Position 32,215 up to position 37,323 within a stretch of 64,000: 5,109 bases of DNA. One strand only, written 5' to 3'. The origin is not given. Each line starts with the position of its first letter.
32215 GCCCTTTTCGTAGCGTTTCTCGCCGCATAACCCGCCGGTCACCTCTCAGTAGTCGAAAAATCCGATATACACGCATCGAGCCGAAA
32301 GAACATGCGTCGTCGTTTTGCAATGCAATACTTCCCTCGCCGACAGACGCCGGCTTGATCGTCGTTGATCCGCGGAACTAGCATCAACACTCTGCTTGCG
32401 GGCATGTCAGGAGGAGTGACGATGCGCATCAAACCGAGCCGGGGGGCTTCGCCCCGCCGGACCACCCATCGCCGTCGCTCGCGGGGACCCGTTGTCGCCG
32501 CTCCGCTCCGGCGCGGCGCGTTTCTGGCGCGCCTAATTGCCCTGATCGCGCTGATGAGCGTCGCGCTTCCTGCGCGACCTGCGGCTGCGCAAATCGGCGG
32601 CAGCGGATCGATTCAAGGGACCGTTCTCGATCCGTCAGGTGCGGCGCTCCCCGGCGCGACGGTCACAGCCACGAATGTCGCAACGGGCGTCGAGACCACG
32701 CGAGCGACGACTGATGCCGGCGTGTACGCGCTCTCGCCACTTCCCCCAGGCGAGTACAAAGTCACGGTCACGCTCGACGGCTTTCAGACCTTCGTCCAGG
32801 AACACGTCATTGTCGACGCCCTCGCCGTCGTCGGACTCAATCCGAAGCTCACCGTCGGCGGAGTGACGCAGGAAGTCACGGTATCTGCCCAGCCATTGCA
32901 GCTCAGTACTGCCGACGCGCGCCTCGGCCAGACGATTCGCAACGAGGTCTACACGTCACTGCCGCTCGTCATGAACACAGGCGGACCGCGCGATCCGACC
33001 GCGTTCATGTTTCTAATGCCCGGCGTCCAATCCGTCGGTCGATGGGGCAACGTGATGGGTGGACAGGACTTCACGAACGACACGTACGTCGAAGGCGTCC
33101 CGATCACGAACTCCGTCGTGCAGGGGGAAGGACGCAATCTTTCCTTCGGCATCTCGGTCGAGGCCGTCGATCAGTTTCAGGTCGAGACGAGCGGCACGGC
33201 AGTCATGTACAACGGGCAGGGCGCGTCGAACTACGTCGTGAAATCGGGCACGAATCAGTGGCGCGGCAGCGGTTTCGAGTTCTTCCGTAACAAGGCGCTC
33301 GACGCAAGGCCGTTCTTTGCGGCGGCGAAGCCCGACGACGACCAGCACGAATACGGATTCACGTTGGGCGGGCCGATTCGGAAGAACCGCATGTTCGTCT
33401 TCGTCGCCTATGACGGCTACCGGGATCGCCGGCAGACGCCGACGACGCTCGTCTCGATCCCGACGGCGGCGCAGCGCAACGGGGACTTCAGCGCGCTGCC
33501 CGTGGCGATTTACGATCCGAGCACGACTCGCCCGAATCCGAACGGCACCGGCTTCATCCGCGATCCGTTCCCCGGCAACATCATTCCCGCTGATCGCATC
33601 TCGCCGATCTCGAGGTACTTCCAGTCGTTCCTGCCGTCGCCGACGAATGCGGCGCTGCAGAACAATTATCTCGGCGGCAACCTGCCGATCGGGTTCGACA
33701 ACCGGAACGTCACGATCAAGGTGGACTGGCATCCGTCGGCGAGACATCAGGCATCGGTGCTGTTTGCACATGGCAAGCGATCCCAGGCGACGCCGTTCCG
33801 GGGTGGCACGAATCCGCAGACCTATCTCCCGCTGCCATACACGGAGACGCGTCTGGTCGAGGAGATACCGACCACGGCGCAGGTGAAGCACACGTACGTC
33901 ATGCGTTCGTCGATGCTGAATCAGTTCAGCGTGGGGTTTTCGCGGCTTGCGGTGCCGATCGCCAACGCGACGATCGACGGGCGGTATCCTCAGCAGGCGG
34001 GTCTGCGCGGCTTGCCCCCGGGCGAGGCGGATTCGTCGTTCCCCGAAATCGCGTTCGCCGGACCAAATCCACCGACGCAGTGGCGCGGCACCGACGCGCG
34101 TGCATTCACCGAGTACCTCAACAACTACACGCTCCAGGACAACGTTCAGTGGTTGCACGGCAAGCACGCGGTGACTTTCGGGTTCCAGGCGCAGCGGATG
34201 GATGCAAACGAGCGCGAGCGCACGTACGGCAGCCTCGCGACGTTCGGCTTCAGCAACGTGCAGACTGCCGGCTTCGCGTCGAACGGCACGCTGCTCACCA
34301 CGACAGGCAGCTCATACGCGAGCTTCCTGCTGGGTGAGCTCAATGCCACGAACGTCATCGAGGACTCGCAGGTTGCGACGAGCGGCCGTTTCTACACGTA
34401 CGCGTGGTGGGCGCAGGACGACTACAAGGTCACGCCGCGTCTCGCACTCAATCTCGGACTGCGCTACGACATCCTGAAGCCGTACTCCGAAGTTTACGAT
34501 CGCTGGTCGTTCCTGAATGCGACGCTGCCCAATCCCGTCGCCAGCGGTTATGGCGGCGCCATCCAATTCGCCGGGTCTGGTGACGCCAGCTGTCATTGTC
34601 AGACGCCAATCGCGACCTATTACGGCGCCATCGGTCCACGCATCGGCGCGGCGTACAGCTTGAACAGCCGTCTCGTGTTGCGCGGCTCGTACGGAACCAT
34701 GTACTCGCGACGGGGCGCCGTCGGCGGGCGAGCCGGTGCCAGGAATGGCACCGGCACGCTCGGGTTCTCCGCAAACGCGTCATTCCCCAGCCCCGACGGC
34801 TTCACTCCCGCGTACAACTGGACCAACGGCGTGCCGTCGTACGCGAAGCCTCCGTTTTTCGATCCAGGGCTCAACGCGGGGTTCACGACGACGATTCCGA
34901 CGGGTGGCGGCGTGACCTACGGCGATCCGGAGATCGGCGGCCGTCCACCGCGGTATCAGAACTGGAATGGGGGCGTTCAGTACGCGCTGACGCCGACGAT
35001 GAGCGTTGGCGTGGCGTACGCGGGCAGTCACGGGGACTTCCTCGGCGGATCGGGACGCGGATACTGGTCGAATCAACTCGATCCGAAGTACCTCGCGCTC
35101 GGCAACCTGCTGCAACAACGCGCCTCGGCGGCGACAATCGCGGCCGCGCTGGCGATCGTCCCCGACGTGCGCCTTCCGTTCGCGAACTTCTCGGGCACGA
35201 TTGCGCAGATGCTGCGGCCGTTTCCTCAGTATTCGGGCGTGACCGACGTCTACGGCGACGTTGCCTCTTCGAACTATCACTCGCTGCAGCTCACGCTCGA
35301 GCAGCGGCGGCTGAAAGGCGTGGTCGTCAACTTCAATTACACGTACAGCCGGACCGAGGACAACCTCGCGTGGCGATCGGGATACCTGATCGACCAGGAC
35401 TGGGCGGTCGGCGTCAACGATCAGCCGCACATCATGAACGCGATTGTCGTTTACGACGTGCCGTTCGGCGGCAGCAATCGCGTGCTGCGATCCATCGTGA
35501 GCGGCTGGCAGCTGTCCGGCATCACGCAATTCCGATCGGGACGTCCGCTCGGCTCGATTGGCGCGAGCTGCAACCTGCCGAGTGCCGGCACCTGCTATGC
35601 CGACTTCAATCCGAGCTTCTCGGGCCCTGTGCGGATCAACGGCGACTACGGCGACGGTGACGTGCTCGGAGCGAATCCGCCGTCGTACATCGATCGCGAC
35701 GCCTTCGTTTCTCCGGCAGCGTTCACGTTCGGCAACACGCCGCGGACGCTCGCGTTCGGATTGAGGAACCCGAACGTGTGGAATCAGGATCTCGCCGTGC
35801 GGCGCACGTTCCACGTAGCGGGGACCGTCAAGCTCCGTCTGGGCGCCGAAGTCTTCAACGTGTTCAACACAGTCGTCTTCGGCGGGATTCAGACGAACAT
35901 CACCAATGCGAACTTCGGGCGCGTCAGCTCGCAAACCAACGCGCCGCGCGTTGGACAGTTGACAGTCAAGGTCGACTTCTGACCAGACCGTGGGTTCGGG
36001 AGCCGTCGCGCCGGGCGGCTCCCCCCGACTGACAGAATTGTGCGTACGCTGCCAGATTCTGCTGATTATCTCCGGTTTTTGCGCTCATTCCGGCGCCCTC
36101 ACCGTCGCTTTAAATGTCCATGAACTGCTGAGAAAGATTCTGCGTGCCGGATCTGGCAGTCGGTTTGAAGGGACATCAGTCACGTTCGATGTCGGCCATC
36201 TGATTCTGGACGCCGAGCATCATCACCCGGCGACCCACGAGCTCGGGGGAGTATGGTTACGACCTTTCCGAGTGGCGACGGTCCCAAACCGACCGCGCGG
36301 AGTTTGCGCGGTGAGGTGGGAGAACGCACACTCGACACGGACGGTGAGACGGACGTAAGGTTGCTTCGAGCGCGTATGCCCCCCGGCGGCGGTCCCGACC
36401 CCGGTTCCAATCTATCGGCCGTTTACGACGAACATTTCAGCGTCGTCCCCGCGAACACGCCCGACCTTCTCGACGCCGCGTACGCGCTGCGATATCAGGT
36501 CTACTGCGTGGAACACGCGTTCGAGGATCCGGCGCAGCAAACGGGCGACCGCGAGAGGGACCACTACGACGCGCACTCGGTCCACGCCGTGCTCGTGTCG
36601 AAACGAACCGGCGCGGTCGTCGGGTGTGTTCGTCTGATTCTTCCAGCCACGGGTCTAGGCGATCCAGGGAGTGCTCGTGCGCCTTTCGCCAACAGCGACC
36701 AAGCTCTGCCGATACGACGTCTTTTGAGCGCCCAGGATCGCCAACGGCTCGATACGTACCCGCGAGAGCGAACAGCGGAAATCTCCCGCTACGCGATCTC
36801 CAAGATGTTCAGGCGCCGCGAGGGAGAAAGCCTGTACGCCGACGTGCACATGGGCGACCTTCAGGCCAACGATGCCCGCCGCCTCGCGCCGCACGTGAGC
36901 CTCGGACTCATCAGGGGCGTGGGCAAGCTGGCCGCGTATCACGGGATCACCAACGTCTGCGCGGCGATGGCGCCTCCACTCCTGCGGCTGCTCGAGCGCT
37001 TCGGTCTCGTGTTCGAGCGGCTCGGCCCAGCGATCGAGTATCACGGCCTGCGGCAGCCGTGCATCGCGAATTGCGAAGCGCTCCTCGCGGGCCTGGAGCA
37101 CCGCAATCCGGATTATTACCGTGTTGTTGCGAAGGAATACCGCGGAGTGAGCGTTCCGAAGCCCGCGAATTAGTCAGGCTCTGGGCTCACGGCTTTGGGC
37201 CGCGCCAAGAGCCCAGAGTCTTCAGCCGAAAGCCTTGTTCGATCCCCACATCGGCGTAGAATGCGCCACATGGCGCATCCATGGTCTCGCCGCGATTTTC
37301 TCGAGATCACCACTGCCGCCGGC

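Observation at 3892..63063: Window-wide pattern: most intergenic spacers carry private short-unit arrays arranged as self-complementary arms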

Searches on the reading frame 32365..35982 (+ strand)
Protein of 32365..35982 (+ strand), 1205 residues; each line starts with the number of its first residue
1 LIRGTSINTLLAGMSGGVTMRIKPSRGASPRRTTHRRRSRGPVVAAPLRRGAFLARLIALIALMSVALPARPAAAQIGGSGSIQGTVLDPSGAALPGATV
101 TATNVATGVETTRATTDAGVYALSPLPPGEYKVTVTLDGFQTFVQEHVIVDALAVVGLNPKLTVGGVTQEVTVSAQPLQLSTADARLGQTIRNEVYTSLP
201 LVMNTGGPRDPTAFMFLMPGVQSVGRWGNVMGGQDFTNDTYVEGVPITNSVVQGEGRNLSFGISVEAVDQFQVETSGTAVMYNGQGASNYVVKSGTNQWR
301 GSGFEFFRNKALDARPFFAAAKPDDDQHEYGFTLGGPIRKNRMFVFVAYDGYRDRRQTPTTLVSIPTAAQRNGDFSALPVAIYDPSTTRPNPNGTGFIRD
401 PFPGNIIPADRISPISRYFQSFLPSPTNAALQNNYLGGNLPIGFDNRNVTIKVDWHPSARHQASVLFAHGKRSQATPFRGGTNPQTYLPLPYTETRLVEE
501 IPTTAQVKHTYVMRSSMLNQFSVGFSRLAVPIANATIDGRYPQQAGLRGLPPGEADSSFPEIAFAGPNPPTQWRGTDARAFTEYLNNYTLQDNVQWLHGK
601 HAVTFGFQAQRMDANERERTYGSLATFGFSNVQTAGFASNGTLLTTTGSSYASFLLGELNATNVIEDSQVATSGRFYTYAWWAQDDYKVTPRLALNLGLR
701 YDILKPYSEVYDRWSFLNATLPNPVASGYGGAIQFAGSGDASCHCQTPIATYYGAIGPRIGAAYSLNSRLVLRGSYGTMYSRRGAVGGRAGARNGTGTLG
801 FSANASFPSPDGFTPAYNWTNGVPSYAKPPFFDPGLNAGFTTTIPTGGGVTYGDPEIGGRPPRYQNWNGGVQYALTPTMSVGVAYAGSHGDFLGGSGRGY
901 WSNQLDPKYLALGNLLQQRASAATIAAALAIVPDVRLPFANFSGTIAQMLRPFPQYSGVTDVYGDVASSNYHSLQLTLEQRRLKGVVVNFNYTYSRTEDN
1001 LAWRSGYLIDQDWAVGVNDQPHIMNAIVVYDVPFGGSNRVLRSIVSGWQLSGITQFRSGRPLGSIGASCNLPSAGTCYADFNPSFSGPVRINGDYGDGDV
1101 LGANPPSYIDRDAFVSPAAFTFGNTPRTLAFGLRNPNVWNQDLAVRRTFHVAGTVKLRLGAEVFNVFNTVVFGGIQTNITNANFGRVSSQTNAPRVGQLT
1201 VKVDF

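Call 20: search_protein_families(library=pfam, proteins=[window:32365-35982:+])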
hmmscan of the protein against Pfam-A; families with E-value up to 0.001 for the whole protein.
window:32365-35982:+ (1205 aa): 4 families
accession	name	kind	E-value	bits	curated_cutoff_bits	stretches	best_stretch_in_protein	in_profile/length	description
PF25183.1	OMP_b-brl_4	-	1.3e-180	603.1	30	1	291-1198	1-838/838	Outer membrane beta barrel domain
PF13620.12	CarboxypepD_reg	-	1.8e-19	70.3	32.3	1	82-162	1-81/82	Carboxypeptidase regulatory-like domain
PF00593.30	TonB_dep_Rec_b-barrel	-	7.8e-08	33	27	1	556-785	38-246/436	TonB dependent receptor-like, beta-barrel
PF13715.12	CarbopepD_reg_2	-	6.8e-06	26.5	32.2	1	83-146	1-61/88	CarboxypepD_reg-like domain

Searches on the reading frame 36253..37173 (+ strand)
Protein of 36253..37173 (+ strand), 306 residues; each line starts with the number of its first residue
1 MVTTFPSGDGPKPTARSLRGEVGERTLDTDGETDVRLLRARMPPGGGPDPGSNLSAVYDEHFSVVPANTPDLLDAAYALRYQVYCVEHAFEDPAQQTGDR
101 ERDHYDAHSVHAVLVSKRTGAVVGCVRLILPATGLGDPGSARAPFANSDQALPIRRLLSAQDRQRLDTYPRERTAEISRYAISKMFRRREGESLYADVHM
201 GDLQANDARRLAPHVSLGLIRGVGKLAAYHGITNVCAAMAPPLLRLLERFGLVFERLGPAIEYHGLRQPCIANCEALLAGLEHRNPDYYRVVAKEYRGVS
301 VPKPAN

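Call 20: search_protein_families(library=pfam, proteins=[window:36253-37173:+])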
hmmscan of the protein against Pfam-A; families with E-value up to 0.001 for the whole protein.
window:36253-37173:+ (306 aa): 3 families
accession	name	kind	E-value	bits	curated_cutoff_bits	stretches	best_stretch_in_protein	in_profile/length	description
PF13444.12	Acetyltransf_5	-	3.5e-16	60.2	22.4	1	79-193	1-98/102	Acetyltransferase (GNAT) domain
PF21926.2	FeeM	-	1.3e-07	31.9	27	1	75-189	1-95/158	N-acyl amino acid synthase FeeM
PF00765.23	Autoind_synth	-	3.6e-05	23.8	24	0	77-129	14-64/183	Autoinducer synthase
